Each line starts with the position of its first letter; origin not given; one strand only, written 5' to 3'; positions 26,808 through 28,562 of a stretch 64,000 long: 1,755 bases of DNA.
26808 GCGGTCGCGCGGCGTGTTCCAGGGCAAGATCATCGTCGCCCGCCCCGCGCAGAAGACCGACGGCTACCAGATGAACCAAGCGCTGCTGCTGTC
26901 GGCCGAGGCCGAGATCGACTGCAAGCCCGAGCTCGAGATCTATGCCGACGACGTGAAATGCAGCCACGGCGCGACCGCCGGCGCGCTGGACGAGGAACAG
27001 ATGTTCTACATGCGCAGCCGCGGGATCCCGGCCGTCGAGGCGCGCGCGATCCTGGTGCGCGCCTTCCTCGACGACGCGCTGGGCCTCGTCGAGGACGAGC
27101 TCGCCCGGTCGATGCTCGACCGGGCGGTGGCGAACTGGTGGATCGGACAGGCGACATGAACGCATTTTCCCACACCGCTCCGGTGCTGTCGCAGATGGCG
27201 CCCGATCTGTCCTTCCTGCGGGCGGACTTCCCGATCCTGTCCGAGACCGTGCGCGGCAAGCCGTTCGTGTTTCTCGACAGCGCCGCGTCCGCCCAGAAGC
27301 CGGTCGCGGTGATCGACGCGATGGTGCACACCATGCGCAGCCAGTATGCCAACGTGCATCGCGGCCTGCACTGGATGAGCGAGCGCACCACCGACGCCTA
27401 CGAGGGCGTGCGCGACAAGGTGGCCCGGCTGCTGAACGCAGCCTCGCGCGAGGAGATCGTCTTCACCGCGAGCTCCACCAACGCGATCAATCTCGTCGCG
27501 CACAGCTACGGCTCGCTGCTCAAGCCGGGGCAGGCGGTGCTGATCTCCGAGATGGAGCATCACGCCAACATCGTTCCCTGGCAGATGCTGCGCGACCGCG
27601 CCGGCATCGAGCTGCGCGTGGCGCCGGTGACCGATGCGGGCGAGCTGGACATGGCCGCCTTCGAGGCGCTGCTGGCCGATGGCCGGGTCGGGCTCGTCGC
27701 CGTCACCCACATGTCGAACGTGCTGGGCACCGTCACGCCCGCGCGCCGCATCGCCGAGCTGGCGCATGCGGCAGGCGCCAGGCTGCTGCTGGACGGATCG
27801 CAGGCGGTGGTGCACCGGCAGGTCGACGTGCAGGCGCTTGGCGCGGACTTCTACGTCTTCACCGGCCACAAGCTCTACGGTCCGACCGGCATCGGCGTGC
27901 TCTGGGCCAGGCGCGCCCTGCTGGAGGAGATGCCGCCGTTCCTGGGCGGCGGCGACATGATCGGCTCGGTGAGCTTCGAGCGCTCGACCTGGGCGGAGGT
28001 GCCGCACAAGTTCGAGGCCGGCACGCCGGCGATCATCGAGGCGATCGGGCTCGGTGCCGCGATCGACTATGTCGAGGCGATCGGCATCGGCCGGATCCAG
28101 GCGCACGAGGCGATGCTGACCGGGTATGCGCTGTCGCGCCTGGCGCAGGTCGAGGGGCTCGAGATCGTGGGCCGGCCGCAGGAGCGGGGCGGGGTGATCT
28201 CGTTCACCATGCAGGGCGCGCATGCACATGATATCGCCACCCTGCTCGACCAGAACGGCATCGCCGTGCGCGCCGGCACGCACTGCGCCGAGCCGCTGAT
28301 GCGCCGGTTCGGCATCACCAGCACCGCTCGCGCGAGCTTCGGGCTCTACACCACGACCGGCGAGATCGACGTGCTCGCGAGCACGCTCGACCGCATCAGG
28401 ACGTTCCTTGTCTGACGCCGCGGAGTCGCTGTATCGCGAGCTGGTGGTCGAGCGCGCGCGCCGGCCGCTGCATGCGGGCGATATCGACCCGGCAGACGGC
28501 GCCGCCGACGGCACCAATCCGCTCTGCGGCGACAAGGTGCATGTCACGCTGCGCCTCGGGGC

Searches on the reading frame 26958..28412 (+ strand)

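Call 84: search_protein_families(library=pfam, proteins=[window:26958-28412:+], max_evalue=0.00001)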
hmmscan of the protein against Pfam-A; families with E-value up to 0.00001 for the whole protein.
window:26958-28412:+ (485 aa): 2 families
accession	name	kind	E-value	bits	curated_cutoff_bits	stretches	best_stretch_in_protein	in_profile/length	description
PF00266.25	Aminotran_5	-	7.9e-142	473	21.5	1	104-473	1-371/371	Aminotransferase class-V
PF01212.27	Beta_elim_lyase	-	1.8e-06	27.9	27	1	150-302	36-196/288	Beta-eliminating lyase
